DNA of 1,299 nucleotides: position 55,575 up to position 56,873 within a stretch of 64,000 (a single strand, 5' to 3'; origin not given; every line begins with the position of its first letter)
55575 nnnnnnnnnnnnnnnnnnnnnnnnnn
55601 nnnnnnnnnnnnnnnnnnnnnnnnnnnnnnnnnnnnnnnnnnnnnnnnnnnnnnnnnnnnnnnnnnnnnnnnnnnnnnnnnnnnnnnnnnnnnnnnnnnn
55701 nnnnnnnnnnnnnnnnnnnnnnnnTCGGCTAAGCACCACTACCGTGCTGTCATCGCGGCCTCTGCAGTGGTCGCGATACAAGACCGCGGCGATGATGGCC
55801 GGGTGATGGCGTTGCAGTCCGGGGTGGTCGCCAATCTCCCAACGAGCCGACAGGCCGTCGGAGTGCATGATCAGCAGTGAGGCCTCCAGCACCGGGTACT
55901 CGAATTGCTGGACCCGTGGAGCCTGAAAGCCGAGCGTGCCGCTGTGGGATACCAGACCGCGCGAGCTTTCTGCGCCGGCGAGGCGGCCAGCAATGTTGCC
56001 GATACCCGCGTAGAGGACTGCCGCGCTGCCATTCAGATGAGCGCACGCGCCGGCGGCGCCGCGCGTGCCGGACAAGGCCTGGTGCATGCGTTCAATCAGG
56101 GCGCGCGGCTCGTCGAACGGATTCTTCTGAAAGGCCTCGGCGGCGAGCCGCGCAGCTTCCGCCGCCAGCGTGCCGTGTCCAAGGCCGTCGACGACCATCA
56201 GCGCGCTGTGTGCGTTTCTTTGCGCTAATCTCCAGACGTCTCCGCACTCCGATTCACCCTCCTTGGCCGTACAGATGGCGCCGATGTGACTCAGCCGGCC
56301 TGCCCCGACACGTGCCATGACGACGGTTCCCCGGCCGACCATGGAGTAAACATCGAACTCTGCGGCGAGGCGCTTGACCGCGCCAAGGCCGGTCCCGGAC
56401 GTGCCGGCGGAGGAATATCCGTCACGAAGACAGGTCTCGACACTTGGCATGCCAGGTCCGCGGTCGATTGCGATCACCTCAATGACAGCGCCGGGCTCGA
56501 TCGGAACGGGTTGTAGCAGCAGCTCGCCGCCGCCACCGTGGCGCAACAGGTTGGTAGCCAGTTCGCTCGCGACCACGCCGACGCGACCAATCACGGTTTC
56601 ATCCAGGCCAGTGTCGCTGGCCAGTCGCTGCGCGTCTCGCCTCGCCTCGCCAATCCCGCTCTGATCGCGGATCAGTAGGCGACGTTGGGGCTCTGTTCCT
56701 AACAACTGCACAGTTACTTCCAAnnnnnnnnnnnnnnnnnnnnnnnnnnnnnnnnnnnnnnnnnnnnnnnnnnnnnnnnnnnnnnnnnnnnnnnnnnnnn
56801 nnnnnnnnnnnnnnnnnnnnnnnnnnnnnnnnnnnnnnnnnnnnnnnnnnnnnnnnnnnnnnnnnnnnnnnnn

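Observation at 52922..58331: Stressosome operon (RsbR-RsbS-RsbT) wired to a phosphatase fusion and two histidine kinases instead of a sigma factor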

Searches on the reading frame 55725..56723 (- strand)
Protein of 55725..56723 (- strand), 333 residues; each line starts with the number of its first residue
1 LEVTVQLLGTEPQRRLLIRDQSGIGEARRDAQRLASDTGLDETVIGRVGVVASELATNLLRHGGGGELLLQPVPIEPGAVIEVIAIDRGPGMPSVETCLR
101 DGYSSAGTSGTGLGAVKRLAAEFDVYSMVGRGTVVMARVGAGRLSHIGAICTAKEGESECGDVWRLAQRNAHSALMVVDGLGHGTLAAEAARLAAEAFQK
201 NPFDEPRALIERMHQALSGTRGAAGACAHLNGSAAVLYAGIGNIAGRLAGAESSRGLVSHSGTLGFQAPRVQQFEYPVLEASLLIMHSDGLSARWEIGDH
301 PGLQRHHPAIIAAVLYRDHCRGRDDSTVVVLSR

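Call 4: search_protein_families(library=pfam, proteins=[window:55725-56723:-], max_evalue=0.01)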
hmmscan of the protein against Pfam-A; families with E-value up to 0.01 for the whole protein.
seq(333 aa): 3 families
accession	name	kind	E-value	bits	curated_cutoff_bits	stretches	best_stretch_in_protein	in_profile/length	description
PF13581.12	HATPase_c_2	-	2.5e-11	44.1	27.4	1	24-137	8-125/127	Histidine kinase-like ATPase domain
PF07228.17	SpoIIE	-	2.2e-06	28.2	25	1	172-331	4-189/192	Stage II sporulation protein E (SpoIIE)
PF02518.31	HATPase_c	-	1.8e-05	25.6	26.4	1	48-138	6-106/111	Histidine kinase-, DNA gyrase B-, and HSP90-like ATPase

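Call 5: search_protein_families(library=ncbifam, proteins=[window:55725-56723:-], max_evalue=0.01)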
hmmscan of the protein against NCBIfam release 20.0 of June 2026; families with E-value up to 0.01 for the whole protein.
seq(333 aa): 3 families
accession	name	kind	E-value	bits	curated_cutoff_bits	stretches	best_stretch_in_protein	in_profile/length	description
NF041045.1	RsbA_anti_sig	subfamily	5e-08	32.5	210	1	15-138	184-301/303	anti-sigma factor RsbA family regulatory protein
TIGR01925.2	spIIAB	equivalog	0.0001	22.2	135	1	45-136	35-131/137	anti-sigma F factor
NF006900.1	PRK09390.1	equivalog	0.0038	16.8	255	1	164-221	68-124/203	response regulator FixJ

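Call 13: find_homologous_proteins(query=window:55725-56723:-)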
Query seq(333 aa) (333 aa): 4987 proteins with E <= 0.001 among 8000 candidates; the best 120 are listed.
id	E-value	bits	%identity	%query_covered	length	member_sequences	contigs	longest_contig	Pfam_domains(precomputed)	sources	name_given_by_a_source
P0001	1.3e-209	713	100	99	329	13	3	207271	PF13581.13,PF07228.18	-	-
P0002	2.7e-196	669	94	99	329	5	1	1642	PF13581.13,PF02518.32,PF07228.18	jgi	jgi:anti-sigma regulatory factor (Ser/Thr protein kinase)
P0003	8.4e-171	586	89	90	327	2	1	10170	PF13581.13,PF07228.18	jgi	jgi:anti-sigma regulatory factor (Ser/Thr protein kinase)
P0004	4.2e-143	495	69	98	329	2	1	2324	PF13581.13,PF07228.18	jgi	jgi:anti-sigma regulatory factor (Ser/Thr protein kinase)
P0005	8.5e-139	480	67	98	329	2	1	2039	PF13581.13,PF07228.18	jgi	jgi:anti-sigma regulatory factor (Ser/Thr protein kinase)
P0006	6.0e-138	478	69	98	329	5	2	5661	PF13581.13,PF07228.18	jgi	jgi:anti-sigma regulatory factor (Ser/Thr protein kinase)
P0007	8.2e-138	477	67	98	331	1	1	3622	PF13581.13,PF02518.32,PF07228.18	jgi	jgi:anti-sigma regulatory factor (Ser/Thr protein kinase)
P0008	8.8e-137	474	67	98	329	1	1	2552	PF13581.13,PF07228.18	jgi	jgi:anti-sigma regulatory factor (Ser/Thr protein kinase)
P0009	5.4e-136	471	68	98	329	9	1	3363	PF13581.13,PF07228.18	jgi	jgi:anti-sigma regulatory factor (Ser/Thr protein kinase)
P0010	1.2e-131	457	65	98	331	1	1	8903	PF13581.13,PF02518.32,PF07228.18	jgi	jgi:anti-sigma regulatory factor (Ser/Thr protein kinase)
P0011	1.3e-131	457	65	98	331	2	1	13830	PF13581.13,PF07228.18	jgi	jgi:anti-sigma regulatory factor (Ser/Thr protein kinase)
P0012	3.0e-131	456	66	98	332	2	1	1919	PF13581.13,PF07228.18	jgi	jgi:anti-sigma regulatory factor (Ser/Thr protein kinase)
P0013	3.2e-130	452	65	98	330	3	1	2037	PF13581.13,PF02518.32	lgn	-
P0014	3.2e-130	452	65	98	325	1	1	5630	PF13581.13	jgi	jgi:anti-sigma regulatory factor (Ser/Thr protein kinase)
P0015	4.2e-130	452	64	98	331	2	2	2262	PF13581.13,PF07228.18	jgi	jgi:anti-sigma regulatory factor (Ser/Thr protein kinase)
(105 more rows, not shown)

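Call 15: find_related_loci(query=A1, collection=genome_contigs, flank=8000)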
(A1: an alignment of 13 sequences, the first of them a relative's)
Query A1 (329 aa) in genome_contigs; peptide patterns used: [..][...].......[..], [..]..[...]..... (x = any residue, [..] = any of these).
373 stretches matched a pattern; 293 encode a relative of the query (tblastn E <= 1e-3); the best 80 are kept; 80 distinct loci.
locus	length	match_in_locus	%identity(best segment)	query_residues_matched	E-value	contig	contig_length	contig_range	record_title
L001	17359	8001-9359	68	1-327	2e-138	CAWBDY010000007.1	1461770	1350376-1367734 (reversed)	MAG: uncultured Gammaproteobacteria bacterium isolate MFD00731.bin.1.167 genome assembly, contig: contig_6582, whole gen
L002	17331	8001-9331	57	1-327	4e-119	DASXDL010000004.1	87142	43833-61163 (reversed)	MAG TPA_asm: Steroidobacteraceae bacterium isolate SMAG_U5085 k141_2462264, whole genome shotgun sequence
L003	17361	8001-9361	57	9-328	4e-114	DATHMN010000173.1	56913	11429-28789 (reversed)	MAG TPA_asm: Steroidobacteraceae bacterium isolate SMAG_U12633 k141_1713247, whole genome shotgun sequence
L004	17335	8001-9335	59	1-328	4e-111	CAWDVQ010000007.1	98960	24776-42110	MAG: uncultured Gammaproteobacteria bacterium isolate MFD05705.bin.3.308 genome assembly, contig: contig_49850, whole ge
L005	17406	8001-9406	56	1-328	2e-110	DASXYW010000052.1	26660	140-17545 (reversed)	MAG TPA_asm: Steroidobacteraceae bacterium isolate SMAG_U4835 k141_846236, whole genome shotgun sequence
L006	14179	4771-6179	59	6-328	2e-108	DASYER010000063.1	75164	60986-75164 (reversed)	MAG TPA_asm: Steroidobacteraceae bacterium isolate SMAG_U4992 k141_783128, whole genome shotgun sequence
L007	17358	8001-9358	59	6-328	4e-106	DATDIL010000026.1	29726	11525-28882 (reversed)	MAG TPA_asm: Steroidobacteraceae bacterium isolate SMAG_U303 k141_1029526, whole genome shotgun sequence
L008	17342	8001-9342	55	1-328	6e-105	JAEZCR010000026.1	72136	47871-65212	MAG: Proteobacteria bacterium isolate OH_CBrB_260 k127_1581294, whole genome shotgun sequence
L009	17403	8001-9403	57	1-328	7e-104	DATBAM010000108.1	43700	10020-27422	MAG TPA_asm: Steroidobacteraceae bacterium isolate SMAG_U5732 k141_1934053, whole genome shotgun sequence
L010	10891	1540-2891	57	9-328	3e-104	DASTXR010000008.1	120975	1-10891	MAG TPA_asm: Steroidobacteraceae bacterium isolate SMAG_U2420 k141_995671, whole genome shotgun sequence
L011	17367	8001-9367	58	9-328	3e-102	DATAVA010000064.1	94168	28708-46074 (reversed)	MAG TPA_asm: Steroidobacteraceae bacterium isolate SMAG_U5587 k141_2400715, whole genome shotgun sequence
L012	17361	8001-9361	59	9-328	2e-102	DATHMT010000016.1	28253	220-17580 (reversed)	MAG TPA_asm: Steroidobacteraceae bacterium isolate SMAG_U12639 k141_923332, whole genome shotgun sequence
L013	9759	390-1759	59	5-328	4e-100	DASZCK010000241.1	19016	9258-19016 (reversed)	MAG TPA_asm: Steroidobacteraceae bacterium isolate SMAG_U6440 k141_147182, whole genome shotgun sequence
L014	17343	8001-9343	52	1-326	2e-99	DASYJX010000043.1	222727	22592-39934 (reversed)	MAG TPA_asm: Steroidobacteraceae bacterium isolate SMAG_U4306 k141_643126, whole genome shotgun sequence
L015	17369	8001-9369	53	1-328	1e-98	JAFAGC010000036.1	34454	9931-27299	MAG: Proteobacteria bacterium isolate OH_SBlB_198 k127_780399, whole genome shotgun sequence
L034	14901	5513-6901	47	12-327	9e-86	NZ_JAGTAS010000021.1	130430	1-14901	Terriglobus albidus strain DSM 26559 NODE_17_length_130430_cov_92.506220, whole genome shotgun sequence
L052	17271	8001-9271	46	8-329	5e-79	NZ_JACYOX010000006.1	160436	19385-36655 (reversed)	Noviherbaspirillum soli strain SUEMI10 Scaffold6_1, whole genome shotgun sequence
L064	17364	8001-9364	44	12-327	7e-76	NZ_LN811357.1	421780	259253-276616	Microvirga massiliensis strain JC119, whole genome shotgun sequence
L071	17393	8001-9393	46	9-329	1e-75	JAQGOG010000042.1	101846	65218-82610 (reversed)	MAG: Gammaproteobacteria bacterium isolate RYN_607 scaffold_350515, whole genome shotgun sequence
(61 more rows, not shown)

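Call 28: search_solved_structures(query=window:55725-56723:-, show_alignments=3, max_evalue=0.01)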
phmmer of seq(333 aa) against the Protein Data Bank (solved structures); distinct sequences matched with E-value up to 0.01: 2.
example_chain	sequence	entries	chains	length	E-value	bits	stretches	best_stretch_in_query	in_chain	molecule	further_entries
3zt9_A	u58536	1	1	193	2.4e-12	50.2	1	147-292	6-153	Stage II sporulation protein E (SpoIIE)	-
3w40_A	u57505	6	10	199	5.1e-10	42.5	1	153-293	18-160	Phosphoserine phosphatase RsbX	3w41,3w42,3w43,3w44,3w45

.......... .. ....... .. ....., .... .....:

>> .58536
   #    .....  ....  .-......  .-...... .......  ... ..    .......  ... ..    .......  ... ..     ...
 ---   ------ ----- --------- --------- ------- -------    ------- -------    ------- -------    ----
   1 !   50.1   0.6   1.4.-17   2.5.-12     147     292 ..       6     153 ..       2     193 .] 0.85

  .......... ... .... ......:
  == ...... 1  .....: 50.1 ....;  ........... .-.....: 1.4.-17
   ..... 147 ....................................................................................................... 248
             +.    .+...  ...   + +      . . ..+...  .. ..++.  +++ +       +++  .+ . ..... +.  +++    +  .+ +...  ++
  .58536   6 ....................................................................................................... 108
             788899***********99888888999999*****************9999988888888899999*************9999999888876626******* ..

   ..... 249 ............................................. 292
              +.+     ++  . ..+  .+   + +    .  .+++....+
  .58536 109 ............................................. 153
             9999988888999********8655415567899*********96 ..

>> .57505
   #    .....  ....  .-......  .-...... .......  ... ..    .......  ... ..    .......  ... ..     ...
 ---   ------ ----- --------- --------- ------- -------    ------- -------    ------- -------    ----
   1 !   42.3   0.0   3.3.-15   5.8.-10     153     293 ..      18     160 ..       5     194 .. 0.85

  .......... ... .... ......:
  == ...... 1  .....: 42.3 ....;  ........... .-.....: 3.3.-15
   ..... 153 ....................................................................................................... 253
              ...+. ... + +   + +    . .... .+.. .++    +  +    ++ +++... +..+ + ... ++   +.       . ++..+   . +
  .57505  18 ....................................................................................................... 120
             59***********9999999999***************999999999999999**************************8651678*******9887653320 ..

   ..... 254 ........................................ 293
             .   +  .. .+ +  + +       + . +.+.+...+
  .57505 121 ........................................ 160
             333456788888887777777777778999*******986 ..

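Call 31: search_protein_families(library=pfam, proteins=[L052:9290-11080:+, L052:11094-12614:+, L034:6907-8037:+, L064:9456-11213:+, L064:11213-12583:+, L071:9410-11515:+], max_evalue=0.01)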
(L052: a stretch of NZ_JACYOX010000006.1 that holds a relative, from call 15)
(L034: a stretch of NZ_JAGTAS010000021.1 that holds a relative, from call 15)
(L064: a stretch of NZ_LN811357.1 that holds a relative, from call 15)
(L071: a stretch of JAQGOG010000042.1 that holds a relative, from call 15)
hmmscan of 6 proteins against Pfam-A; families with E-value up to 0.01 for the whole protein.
L052:9290-11080:+ (596 aa): 4 families
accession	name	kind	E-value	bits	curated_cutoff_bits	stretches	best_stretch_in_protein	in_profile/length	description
PF02518.31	HATPase_c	-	4.4e-38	130.6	26.4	2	333-443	2-109/111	Histidine kinase-, DNA gyrase B-, and HSP90-like ATPase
PF00512.31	HisKA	-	2.6e-20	72.7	26.9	1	218-286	1-66/66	His Kinase A (phospho-acceptor) domain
PF13581.12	HATPase_c_2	-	4.5e-15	56.2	27.4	1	16-130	8-127/127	Histidine kinase-like ATPase domain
PF00072.30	Response_reg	-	3.6e-11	43.6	30.2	1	472-580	1-110/111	Response regulator receiver domain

L052:11094-12614:+ (506 aa): 4 families
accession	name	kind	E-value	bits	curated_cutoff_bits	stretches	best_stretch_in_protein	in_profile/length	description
PF00072.30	Response_reg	-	2.3e-44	150.6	30.2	2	10-122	1-110/111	Response regulator receiver domain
PF02518.31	HATPase_c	-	9.7e-28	97.3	26.4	1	254-365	1-109/111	Histidine kinase-, DNA gyrase B-, and HSP90-like ATPase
PF00512.31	HisKA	-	1.9e-19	69.9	26.9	1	141-208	1-66/66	His Kinase A (phospho-acceptor) domain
PF23198.2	PDE8A_N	-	0.0081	16.5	29.6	0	27-111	30-117/147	PDE8A-like, N-terminal domain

L034:6907-8037:+ (376 aa): 4 families
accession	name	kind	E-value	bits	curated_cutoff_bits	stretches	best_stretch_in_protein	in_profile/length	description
PF00990.26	GGDEF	-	1.2e-43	149.1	23.8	1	202-366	2-161/161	Diguanylate cyclase, GGDEF domain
PF02518.31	HATPase_c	-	7.9e-09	36.4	26.4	1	44-123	3-93/111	Histidine kinase-, DNA gyrase B-, and HSP90-like ATPase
PF13581.12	HATPase_c_2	-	2.6e-07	31.1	27.4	1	22-131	7-122/127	Histidine kinase-like ATPase domain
PF19717.4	DUF6212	-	0.0041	16.5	26.4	1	134-206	16-86/395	Family of unknown function (DUF6212)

L064:9456-11213:+ (585 aa): 4 families
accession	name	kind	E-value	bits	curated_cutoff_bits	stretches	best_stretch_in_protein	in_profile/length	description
PF02518.31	HATPase_c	-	9.1e-42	142.4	26.4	2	334-444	2-109/111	Histidine kinase-, DNA gyrase B-, and HSP90-like ATPase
PF00512.31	HisKA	-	1.3e-19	70.4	26.9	1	220-287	2-66/66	His Kinase A (phospho-acceptor) domain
PF00072.30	Response_reg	-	3.2e-16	59.9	30.2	1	465-552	1-89/111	Response regulator receiver domain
PF13581.12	HATPase_c_2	-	1.5e-13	51.3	27.4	1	17-131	9-127/127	Histidine kinase-like ATPase domain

L064:11213-12583:+ (456 aa): 8 families
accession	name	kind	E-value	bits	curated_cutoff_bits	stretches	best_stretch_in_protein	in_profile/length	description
PF07536.20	HWE_HK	-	9.5e-23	81.2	22.8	1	265-346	1-83/83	HWE histidine kinase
PF00072.30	Response_reg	-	1.9e-21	76.8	30.2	1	8-119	1-111/111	Response regulator receiver domain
PF00989.32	PAS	-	1.7e-14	54.2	22.6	1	136-248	1-112/113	PAS fold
PF13426.13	PAS_9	-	8.5e-12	45.7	27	1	149-251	3-103/103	PAS domain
PF07568.18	HisKA_2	-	3.3e-07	30.7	22.3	1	265-326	1-65/76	Histidine kinase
PF08448.16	PAS_4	-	1.2e-06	29.2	23.1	1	146-253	4-109/110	PAS fold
PF13188.13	PAS_8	-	1.3e-05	25.3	21.8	1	136-190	1-55/65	PAS domain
PF08447.18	PAS_3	-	0.0051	17.5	25.6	0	160-232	2-75/89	PAS fold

L071:9410-11515:+ (701 aa): 6 families
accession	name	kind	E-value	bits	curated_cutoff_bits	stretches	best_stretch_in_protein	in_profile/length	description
PF02518.31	HATPase_c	-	4.4e-40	137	26.4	2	334-442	2-107/111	Histidine kinase-, DNA gyrase B-, and HSP90-like ATPase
PF00072.30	Response_reg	-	1.9e-29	102.5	30.2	2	584-685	1-100/111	Response regulator receiver domain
PF00512.31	HisKA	-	8.6e-19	67.8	26.9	1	219-287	1-66/66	His Kinase A (phospho-acceptor) domain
PF13581.12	HATPase_c_2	-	2e-16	60.6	27.4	1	15-130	7-126/127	Histidine kinase-like ATPase domain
PF13589.12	HATPase_c_3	-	0.00065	20.2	25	0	342-394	7-57/137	Histidine kinase-, DNA gyrase B-, and HSP90-like ATPase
PF04108.17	ATG17_like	-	0.0065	16.4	43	0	156-238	200-280/355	Autophagy protein ATG17-like domain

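Call 68: find_encoding_contigs(protein=P0001, flank=1000, max_places=3)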
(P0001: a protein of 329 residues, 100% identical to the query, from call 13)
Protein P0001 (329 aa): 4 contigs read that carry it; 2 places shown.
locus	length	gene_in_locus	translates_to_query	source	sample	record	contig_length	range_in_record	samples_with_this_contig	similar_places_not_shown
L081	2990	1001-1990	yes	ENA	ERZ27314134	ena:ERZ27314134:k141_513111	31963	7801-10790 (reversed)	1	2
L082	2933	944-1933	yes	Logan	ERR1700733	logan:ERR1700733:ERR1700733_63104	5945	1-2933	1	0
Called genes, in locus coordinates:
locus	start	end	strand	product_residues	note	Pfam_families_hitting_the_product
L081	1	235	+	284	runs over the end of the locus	PF14361:RsbRD_N, PF01740:STAS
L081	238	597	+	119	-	PF01740:STAS, PF13466:STAS_2 (weak)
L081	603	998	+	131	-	PF13581:HATPase_c_2, PF02518:HATPase_c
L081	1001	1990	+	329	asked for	PF13581:HATPase_c_2, PF07228:SpoIIE (weak)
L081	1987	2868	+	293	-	PF00512:HisKA, PF02518:HATPase_c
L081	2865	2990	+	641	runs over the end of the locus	PF00072:Response_reg, PF00989:PAS (weak), PF08448:PAS_4, PF13188:PAS_8, PF00512:HisKA, PF02518:HATPase_c, PF00072:Response_reg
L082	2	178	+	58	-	?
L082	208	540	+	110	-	PF01740:STAS, PF13466:STAS_2 (weak)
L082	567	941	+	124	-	PF13581:HATPase_c_2, PF02518:HATPase_c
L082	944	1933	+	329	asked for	PF13581:HATPase_c_2, PF07228:SpoIIE (weak)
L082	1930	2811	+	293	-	PF00512:HisKA, PF02518:HATPase_c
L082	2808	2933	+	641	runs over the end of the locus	PF00072:Response_reg, PF00989:PAS (weak), PF08448:PAS_4, PF13188:PAS_8, PF00512:HisKA, PF02518:HATPase_c, PF00072:Response_reg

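Call 71: predict_structure(alignment_id=A1)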
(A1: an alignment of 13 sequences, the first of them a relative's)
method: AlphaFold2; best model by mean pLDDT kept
length: 329 residues; sequences in the alignment: 13
mean_pLDDT: 88.6   pTM: 0.90
mean pLDDT of the five models: 88.6, 88.1, 87.4, 86.0, 83.2
residues with pLDDT >= 90: 200; 70-90: 106; 50-70: 22; < 50: 1
segments of 3 or more residues with pLDDT < 50: none
pLDDT, mean of each block of 10 residues (from residue 1): 91 93 97 95 97 90 93 90 86 76 68 93 91 84 88 88 92 91 94 97 96 93 87 92 86 90 82 89 69 81 94 79 90
secondary structure, 60 per line:
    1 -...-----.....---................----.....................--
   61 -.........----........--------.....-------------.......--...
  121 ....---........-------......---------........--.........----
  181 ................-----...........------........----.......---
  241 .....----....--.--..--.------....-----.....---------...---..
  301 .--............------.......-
elements in order: E2-4 E10-14 H18-33 H38-58 E62-70 E75-82 H91-95 H109-115 E118-124 E128-135 E143-148 E158-165 E168-176 H181-196 H202-212 E219-226 E231-237 E241-245 E250-253 E270-273 E279-283 H304-315 E322-328

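Call 73: fold_search(model_id=the predicted structure, library=pdb)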
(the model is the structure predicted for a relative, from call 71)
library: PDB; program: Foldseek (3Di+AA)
matches with E <= 10: 500; with E <= 0.001: 91
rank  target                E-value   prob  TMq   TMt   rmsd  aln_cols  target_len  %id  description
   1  3zt9                  9.6e-14  1.00  0.50  0.84   3.5       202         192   26  The bacterial stressosome: a modular system that has been adapted to control secondary messenger signaling (released 2012-02-22)
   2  3w40_A                8.3e-12  1.00  0.48  0.77   3.2       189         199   24  Crystal structure of RsbX in complex with magnesium in space group P1 (released 2014-01-22)
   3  5ucg_D                1.2e-11  1.00  0.46  0.45  17.8       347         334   18  Structure of the PP2C Phosphatase Domain and a Fragment of the Regulatory Domain of the Cell Fate Determinant SpoIIE f (released 2017-05-31)
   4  5ucg_B                1.4e-11  1.00  0.44  0.43  18.0       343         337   18  Structure of the PP2C Phosphatase Domain and a Fragment of the Regulatory Domain of the Cell Fate Determinant SpoIIE f (released 2017-05-31)
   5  5ucg_A                2.6e-11  1.00  0.46  0.44  18.3       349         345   17  Structure of the PP2C Phosphatase Domain and a Fragment of the Regulatory Domain of the Cell Fate Determinant SpoIIE f (released 2017-05-31)
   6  5ucg_E                3.7e-11  1.00  0.48  0.47  18.1       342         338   20  Structure of the PP2C Phosphatase Domain and a Fragment of the Regulatory Domain of the Cell Fate Determinant SpoIIE f (released 2017-05-31)
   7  5ucg_C                7.7e-10  1.00  0.45  0.44  17.6       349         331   17  Structure of the PP2C Phosphatase Domain and a Fragment of the Regulatory Domain of the Cell Fate Determinant SpoIIE f (released 2017-05-31)
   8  6k4e_B                2.4e-09  1.00  0.46  0.60   5.4       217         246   18  SiaA-PP2C domain of Pseudomonas aeruginosa (released 2019-06-26)
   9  2j82                  4.5e-09  1.00  0.44  0.62   4.8       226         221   16  Structural analysis of the PP2C Family Phosphatase tPphA from Thermosynechococcus elongatus (released 2007-11-06)
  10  6k4e_A                8.2e-09  1.00  0.45  0.60   4.8       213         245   17  SiaA-PP2C domain of Pseudomonas aeruginosa (released 2019-06-26)
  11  2j86_B                1.4e-08  1.00  0.42  0.56   5.2       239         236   16  Structural analysis of the PP2C Family Phosphatase tPphA of Thermosynechococcus elongatus (released 2007-11-06)
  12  5iti                  1.5e-08  1.00  0.43  0.57   5.7       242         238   16  A cynobacterial PP2C (tPphA) structure (released 2016-05-04)
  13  2j86_A                2.0e-08  1.00  0.45  0.61   4.3       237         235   16  Structural analysis of the PP2C Family Phosphatase tPphA of Thermosynechococcus elongatus (released 2007-11-06)
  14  2y09                  2.6e-08  1.00  0.44  0.59   4.9       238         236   16  The cyanobacterial PP2C-like phosphatase tPphA requires three metals in the catalytic center for efficient catalysis (released 2011-02-09)
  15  5d2u                  2.8e-08  1.00  0.44  0.59   4.8       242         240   15  Crystal structure of tPphA Variant - H39A (released 2016-05-04)
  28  3ke6_B                2.1e-07  1.00  0.43  0.41   7.5       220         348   20  The crystal structure of the RsbU and RsbW domains of Rv1364c from Mycobacterium tuberculosis (released 2010-11-10)
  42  3ke6_A                1.0e-06  1.00  0.46  0.43   4.3       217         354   18  The crystal structure of the RsbU and RsbW domains of Rv1364c from Mycobacterium tuberculosis (released 2010-11-10)
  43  1til_E                1.1e-06  1.00  0.34  0.74   3.4       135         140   20  Crystal Structures of the ADP and ATP bound forms of the Bacillus Anti-sigma factor SpoIIAB in complex with the Anti-a (released 2004-06-15)
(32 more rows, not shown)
